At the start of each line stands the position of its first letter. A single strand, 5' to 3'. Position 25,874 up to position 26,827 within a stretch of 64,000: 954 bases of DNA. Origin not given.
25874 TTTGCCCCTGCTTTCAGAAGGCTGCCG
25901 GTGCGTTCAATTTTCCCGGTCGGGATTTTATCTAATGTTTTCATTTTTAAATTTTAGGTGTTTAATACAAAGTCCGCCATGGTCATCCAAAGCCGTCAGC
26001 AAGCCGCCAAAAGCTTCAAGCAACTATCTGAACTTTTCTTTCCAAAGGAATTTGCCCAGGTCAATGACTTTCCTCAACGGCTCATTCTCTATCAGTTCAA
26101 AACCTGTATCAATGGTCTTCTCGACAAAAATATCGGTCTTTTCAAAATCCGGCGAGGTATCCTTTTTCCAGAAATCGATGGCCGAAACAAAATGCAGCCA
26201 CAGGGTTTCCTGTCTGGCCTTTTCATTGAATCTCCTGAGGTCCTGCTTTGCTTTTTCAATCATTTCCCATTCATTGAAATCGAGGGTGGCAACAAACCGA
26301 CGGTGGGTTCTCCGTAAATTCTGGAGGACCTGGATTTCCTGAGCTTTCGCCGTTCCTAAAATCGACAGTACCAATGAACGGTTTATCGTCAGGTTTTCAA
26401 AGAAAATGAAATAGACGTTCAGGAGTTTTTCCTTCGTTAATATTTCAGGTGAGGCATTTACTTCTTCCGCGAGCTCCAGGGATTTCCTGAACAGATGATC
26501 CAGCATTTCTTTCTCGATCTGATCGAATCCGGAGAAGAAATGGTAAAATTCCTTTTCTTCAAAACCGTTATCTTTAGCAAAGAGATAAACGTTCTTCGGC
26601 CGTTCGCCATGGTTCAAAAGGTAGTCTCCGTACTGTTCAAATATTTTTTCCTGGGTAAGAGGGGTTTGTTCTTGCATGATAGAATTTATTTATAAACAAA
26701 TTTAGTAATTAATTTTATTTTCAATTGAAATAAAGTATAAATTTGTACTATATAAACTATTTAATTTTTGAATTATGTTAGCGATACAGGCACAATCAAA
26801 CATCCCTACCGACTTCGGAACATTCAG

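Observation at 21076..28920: Photoreceptor island with ribA and an SDR-DUF2867 gene attached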

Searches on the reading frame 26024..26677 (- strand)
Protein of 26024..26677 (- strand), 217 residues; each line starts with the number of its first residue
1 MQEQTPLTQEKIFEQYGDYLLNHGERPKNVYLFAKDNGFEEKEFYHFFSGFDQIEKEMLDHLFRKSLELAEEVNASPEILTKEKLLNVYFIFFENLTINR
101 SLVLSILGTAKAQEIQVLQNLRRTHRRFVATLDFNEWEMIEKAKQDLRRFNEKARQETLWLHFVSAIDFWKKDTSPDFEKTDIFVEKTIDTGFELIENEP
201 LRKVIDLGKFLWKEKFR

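Call 3: search_protein_families(library=pfam, proteins=[window:26024-26677:-])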
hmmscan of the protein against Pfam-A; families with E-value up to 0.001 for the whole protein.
window:26024-26677:- (217 aa): 1 family
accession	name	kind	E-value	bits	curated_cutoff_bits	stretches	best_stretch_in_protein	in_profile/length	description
PF17931.6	TetR_C_23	-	4.4e-29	101.7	29.1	1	84-211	1-127/127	Tetracyclin repressor-like, C-terminal domain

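Call 4: search_protein_families(library=ncbifam, proteins=[window:26024-26677:-])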
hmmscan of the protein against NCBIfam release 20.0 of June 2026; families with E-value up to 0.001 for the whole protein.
window:26024-26677:- (217 aa): 0 families

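Call 76: search_protein_families(library=pfam, proteins=[window:26024-26677:-], max_evalue=5)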
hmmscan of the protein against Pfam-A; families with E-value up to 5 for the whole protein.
window:26024-26677:- (217 aa): 2 families
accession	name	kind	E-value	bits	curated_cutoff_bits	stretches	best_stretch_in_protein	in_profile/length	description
PF17931.6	TetR_C_23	-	4.4e-29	101.7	29.1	1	84-211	1-127/127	Tetracyclin repressor-like, C-terminal domain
PF08511.16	COQ9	-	0.046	13.8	20.5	1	163-190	39-66/72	COQ9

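Call 77: search_solved_structures(query=window:26024-26677:-, max_evalue=10)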
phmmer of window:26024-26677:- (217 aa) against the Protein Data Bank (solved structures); distinct sequences matched with E-value up to 10: 4.
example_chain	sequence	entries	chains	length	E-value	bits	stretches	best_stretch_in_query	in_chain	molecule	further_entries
4l62_A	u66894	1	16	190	0.45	13.7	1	37-96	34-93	Transcriptional regulator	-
3rd3_A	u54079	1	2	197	0.46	13.6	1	37-96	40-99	Probable transcriptional regulator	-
1s3c_A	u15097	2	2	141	1.6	11.9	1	61-134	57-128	Arsenate reductase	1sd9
1i9d_A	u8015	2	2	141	1.6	11.8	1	61-134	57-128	ARSENATE REDUCTASE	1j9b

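Call 79: search_protein_families(library=ncbifam, proteins=[window:26024-26677:-], max_evalue=5)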
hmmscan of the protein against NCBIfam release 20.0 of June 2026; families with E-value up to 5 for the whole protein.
window:26024-26677:- (217 aa): 4 families
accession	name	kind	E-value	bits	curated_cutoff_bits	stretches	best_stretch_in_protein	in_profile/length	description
NF007456.1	PRK10026.1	exception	0.0074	16.5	242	1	61-120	57-114/141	glutaredoxin-dependent arsenate reductase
TIGR02396.1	diverge_rpsU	hypoth_equivalog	0.0087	16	74.55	1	163-194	147-178/186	COQ9 family protein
NF058643.1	TranRegCurRPseudo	equivalog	0.014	15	300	1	41-96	41-96/193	TetR family transcriptional repressor CurR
NF000403.1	vanR-C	exception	0.047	13.2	480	0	106-152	77-122/231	vancomycin resistance response regulator transcription factor VanR-C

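Call 82: search_solved_structures(query=A2, max_evalue=10, show_alignments=3)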
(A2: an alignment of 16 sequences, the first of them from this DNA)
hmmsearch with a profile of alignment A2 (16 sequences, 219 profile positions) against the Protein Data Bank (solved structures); distinct sequences matched with E-value up to 10: 10.
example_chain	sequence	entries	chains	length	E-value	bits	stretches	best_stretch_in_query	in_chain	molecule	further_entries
3whb_A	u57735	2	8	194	0.0018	21.4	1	9-136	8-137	Fatty acid metabolism regulator protein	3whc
1vi0_A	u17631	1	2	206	0.0024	21.1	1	10-136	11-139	transcriptional regulator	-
5gpa_A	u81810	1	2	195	0.018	18.2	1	1-136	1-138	Transcriptional regulator (TetR/AcrR family)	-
3ccy_A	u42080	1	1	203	0.026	17.7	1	9-130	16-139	Putative TetR-family transcriptional regulator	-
5gp9_A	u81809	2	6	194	0.072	16.2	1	9-135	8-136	Transcriptional regulator (TetR/AcrR family)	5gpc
4hku_A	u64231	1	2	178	0.15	15.2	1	5-72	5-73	TetR transcriptional regulator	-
3knw_A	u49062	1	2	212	0.25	14.5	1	3-89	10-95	Putative transcriptional regulator (TetR/AcrR family)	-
2eh3_A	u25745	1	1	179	0.9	12.7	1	8-130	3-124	Transcriptional regulator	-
4l62_A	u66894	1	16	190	1.8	11.6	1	42-94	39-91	Transcriptional regulator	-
3rd3_A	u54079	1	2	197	1.9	11.6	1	42-94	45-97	Probable transcriptional regulator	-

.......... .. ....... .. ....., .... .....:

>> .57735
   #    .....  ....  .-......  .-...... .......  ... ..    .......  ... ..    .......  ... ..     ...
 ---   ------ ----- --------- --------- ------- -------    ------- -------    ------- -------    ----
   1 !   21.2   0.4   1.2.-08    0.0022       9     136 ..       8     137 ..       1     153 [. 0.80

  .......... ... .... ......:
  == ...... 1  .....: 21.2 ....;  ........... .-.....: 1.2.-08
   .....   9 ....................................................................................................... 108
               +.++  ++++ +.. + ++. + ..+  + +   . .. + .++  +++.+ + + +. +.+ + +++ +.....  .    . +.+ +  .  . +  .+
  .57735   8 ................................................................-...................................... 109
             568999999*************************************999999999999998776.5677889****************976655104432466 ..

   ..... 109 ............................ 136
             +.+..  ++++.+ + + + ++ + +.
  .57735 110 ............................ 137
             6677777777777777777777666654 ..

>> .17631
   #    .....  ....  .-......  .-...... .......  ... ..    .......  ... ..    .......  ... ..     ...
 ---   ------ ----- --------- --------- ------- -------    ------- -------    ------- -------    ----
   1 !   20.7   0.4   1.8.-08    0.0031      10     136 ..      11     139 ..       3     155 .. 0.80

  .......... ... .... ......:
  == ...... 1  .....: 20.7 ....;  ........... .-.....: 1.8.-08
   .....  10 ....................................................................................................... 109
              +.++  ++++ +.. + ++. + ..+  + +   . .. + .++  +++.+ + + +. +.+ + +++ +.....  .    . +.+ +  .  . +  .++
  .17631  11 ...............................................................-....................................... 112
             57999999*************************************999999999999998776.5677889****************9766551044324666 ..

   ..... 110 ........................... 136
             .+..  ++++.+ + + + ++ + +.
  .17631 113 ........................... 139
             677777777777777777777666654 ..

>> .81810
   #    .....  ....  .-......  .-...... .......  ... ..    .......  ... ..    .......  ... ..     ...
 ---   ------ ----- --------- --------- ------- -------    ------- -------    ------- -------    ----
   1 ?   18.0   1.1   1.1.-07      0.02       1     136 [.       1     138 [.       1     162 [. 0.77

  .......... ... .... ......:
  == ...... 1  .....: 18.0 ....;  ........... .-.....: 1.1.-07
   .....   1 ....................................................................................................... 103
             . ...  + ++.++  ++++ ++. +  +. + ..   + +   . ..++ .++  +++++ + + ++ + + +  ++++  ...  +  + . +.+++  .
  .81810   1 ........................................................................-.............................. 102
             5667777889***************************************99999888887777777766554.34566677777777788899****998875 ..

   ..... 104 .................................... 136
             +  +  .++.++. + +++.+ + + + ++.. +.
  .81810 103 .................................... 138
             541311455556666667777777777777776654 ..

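Call 84: find_homologous_proteins(query=A2, max_evalue=0.00001)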
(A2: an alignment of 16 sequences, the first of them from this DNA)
Query A2 (16 sequences) (217 aa, profile of the alignment): 4191 proteins with E <= 0.00001 among 6788 candidates; the best 120 are listed.
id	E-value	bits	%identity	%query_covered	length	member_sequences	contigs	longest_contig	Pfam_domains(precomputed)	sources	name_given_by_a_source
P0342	2.0e-103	363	80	100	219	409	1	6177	PF17931.7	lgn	-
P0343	2.1e-103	363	80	100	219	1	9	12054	PF17931.7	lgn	-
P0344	2.6e-103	363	81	100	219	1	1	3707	PF17931.7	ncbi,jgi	-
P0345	1.3e-102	360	81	100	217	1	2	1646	PF17931.7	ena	-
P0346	2.2e-102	360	79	100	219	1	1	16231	PF17931.7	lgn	-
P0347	2.5e-102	360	82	100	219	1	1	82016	PF17931.7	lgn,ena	-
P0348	2.6e-102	359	80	100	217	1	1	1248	PF17931.7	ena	-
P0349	2.8e-102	359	80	100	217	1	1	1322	PF17931.7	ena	-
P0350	3.7e-102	359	80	100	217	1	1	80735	PF17931.7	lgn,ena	-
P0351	3.9e-102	359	80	100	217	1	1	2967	PF17931.7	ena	-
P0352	4.1e-102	359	80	100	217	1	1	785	PF17931.7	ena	-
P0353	4.5e-102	359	79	100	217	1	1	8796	PF17931.7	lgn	-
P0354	5.0e-102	358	80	100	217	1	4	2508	PF17931.7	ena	-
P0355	5.4e-102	358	79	100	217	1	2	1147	PF17931.7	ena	-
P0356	6.1e-102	358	81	100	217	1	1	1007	PF17931.7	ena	-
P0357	6.2e-102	358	80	100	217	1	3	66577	PF17931.7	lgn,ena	-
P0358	6.4e-102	358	80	100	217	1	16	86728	PF17931.7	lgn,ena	-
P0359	6.6e-102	358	80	100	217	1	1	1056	PF17931.7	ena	-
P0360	6.9e-102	358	79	100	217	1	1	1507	PF17931.7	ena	-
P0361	6.9e-102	358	80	100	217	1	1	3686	PF17931.7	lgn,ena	-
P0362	8.3e-102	358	80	100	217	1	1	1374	PF17931.7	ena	-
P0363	8.4e-102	358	80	100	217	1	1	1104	PF17931.7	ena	-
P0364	1.0e-101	357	80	100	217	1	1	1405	PF17931.7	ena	-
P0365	1.0e-101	357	78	100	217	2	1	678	PF17931.7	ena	-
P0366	1.1e-101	357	80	100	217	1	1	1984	PF17931.7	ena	-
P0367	1.1e-101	357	79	100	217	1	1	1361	PF17931.7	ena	-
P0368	1.1e-101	357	79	100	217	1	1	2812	PF17931.7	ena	-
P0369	1.1e-101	357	80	100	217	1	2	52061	PF17931.7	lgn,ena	-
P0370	1.2e-101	357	79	100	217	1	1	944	PF17931.7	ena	-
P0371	1.2e-101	357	79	100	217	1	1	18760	PF17931.7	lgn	-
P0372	1.3e-101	357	80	100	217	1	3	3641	PF17931.7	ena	-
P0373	1.3e-101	357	80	100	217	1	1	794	PF17931.7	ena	-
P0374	1.3e-101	357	78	100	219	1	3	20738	PF17931.7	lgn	-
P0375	1.3e-101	357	79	100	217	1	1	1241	PF17931.7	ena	-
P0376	1.3e-101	357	80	100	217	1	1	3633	PF17931.7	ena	-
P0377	1.4e-101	357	80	100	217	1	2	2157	PF17931.7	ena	-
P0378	1.4e-101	357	79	100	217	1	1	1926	PF17931.7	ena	-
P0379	1.5e-101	357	79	100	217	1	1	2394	PF17931.7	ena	-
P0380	1.5e-101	357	79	100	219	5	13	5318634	PF17931.7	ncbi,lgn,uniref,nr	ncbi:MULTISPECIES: TetR family transcriptional regulator C-terminal domain-containing protein [Chrys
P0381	1.5e-101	357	79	100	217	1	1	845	PF17931.7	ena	-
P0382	1.6e-101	357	81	100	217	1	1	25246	PF17931.7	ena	-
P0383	1.7e-101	357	80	100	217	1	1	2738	PF17931.7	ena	-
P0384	1.8e-101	357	80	100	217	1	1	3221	PF17931.7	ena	-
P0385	1.8e-101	357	79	100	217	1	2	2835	PF17931.7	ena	-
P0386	1.9e-101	357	80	100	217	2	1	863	PF17931.7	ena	-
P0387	1.9e-101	357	79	100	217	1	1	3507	PF17931.7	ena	-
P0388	1.9e-101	357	80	100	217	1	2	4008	PF17931.7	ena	-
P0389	2.0e-101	356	80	100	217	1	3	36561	PF17931.7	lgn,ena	-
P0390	2.2e-101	356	80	100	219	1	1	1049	PF17931.7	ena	-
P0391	2.3e-101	356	80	100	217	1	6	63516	PF17931.7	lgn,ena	-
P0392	2.3e-101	356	80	100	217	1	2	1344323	PF17931.7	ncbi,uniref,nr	ncbi:TetR family transcriptional regulator C-terminal domain-containing protein [Kaistella montana]|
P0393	2.3e-101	356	79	100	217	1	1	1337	PF17931.7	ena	-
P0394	2.3e-101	356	80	100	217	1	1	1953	PF17931.7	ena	-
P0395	2.3e-101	356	79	100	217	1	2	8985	PF17931.7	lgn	-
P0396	2.4e-101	356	79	100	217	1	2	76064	PF17931.7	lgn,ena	-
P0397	2.5e-101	356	79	100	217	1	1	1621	PF17931.7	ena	-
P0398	2.6e-101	356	79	100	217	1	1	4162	PF17931.7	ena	-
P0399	2.6e-101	356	79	100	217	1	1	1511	PF17931.7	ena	-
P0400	2.7e-101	356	79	100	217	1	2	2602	PF17931.7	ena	-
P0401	2.7e-101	356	80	100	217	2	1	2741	PF17931.7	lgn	-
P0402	2.8e-101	356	80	100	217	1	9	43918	PF17931.7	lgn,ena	-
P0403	2.8e-101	356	78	100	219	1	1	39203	PF17931.7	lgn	-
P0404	3.0e-101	356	79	100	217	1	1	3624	PF17931.7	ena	-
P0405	3.1e-101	356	80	100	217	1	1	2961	PF17931.7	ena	-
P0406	3.2e-101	356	79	100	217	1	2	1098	PF17931.7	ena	-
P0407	3.2e-101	356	80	100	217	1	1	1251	PF17931.7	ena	-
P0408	3.4e-101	356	79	100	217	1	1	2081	PF17931.7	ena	-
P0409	3.7e-101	356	79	100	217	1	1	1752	PF17931.7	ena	-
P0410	3.8e-101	356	79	100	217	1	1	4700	PF17931.7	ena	-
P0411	4.5e-101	355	79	100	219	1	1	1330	PF17931.7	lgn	-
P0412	4.6e-101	355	80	100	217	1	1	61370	PF17931.7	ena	-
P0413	4.9e-101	355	80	100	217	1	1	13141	PF17931.7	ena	-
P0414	5.1e-101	355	79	100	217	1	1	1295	PF17931.7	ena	-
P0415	5.5e-101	355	79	100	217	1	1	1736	PF17931.7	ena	-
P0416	6.5e-101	355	79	100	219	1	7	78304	PF17931.7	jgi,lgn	jgi:hypothetical protein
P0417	7.4e-101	355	79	100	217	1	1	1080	PF17931.7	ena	-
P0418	7.6e-101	355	90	100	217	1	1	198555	PF17931.7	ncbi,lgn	-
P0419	8.1e-101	355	81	100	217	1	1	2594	PF17931.7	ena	-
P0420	8.5e-101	354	79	100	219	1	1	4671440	PF17931.7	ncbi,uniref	ncbi:TetR family transcriptional regulator C-terminal domain-containing protein [Chryseobacterium sp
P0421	9.2e-101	354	79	100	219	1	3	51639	PF17931.7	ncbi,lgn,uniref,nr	ncbi:TetR family transcriptional regulator C-terminal domain-containing protein [uncultured Chryseob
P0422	9.2e-101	354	77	100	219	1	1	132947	PF17931.7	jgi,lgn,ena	-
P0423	9.4e-101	354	79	100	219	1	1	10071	PF17931.7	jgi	jgi:hypothetical protein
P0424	1.2e-100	354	78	100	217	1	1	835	PF17931.7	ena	-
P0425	1.2e-100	354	80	100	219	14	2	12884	PF17931.7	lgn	-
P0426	1.4e-100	354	78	100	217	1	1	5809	PF17931.7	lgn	-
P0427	1.9e-100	353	78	100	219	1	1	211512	PF17931.7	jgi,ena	-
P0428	1.9e-100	353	79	100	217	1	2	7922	PF17931.7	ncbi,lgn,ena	-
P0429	2.2e-100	353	87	100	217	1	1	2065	PF17931.7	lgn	-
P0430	2.5e-100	353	78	100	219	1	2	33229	PF17931.7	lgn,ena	-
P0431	3.1e-100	353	78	100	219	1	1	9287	PF17931.7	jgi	jgi:hypothetical protein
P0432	3.1e-100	353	78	100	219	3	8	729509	PF17931.7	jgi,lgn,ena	jgi:hypothetical protein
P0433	3.4e-100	353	79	100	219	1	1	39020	PF17931.7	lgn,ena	-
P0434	3.9e-100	352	93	100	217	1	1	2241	PF17931.7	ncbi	-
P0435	3.9e-100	352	79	100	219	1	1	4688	PF17931.7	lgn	-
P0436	4.0e-100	352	79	100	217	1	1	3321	PF17931.7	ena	-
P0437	4.3e-100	352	94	100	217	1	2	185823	PF17931.7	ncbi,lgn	-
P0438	4.7e-100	352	78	100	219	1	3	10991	PF17931.7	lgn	-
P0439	4.7e-100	352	78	100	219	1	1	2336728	PF17931.7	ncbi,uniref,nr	ncbi:TetR family transcriptional regulator C-terminal domain-containing protein [Chryseobacterium ch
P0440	4.8e-100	352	93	100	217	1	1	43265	PF17931.7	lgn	-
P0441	5.3e-100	352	94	100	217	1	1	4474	PF17931.7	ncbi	-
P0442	5.5e-100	352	77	100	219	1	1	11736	PF17931.7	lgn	-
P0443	5.7e-100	352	77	100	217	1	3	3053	PF17931.7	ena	-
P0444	5.9e-100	352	78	100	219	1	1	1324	PF17931.7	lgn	-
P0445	6.2e-100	352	79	100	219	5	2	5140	PF17931.7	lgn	-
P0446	6.2e-100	352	93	100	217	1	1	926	PF17931.7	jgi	-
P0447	6.5e-100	352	92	100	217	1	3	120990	PF17931.7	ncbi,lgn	-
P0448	6.6e-100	352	94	100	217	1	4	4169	PF17931.7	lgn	-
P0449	6.6e-100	352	93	100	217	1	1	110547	PF17931.7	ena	-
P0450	6.6e-100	352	82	100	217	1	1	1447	PF17931.7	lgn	-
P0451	7.0e-100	351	79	100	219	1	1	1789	PF17931.7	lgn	-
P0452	7.0e-100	351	78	100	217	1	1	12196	PF17931.7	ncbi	ncbi:TetR family transcriptional regulator C-terminal domain-containing protein [Chryseobacterium sp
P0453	7.2e-100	351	94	100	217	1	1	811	PF17931.7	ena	-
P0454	7.8e-100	351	94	100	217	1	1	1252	PF17931.7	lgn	-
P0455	7.9e-100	351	79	100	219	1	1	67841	PF17931.7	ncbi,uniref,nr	ncbi:TetR family transcriptional regulator C-terminal domain-containing protein [Chryseobacterium sa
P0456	7.9e-100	351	80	100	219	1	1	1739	PF17931.7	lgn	-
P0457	1.0e-99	351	93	100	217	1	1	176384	PF17931.7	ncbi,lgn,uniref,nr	ncbi:TetR family transcriptional regulator C-terminal domain-containing protein [uncultured Chryseob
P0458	1.1e-99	351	94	100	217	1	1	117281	PF17931.7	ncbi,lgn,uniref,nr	ncbi:TetR/AcrR family transcriptional regulator [uncultured Chryseobacterium sp.]|uniref:TetR/AcrR f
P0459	1.1e-99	351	94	100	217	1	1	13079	PF17931.7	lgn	-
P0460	1.1e-99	351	77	100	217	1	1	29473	PF17931.7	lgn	-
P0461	1.1e-99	351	79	100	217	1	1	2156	PF17931.7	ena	-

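Call 90: predict_structure(alignment_id=A3)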
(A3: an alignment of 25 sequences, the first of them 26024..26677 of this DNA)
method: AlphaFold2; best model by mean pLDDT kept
length: 217 residues; sequences in the alignment: 25
mean_pLDDT: 55.7   pTM: 0.40
mean pLDDT of the five models: 55.7, 53.2, 52.3, 51.4, 48.9
residues with pLDDT >= 90: 0; 70-90: 46; 50-70: 63; < 50: 108
segments of 3 or more residues with pLDDT < 50: 1-5, 97-125, 142-173, 177-205, 207-217
pLDDT, mean of each block of 10 residues (from residue 1): 59 72 72 82 71 74 64 69 58 52 44 45 51 57 46 43 44 48 42 41 47 41
secondary structure, 60 per line:
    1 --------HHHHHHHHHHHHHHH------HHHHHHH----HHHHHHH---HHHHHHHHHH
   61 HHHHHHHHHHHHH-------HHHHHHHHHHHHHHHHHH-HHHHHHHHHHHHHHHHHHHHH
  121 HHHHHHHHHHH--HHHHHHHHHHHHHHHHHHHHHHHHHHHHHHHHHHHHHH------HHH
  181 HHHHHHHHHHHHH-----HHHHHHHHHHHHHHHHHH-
elements in order: H9-23 H30-36 H41-47 H51-73 H81-98 H100-131 H134-171 H178-193 H199-216
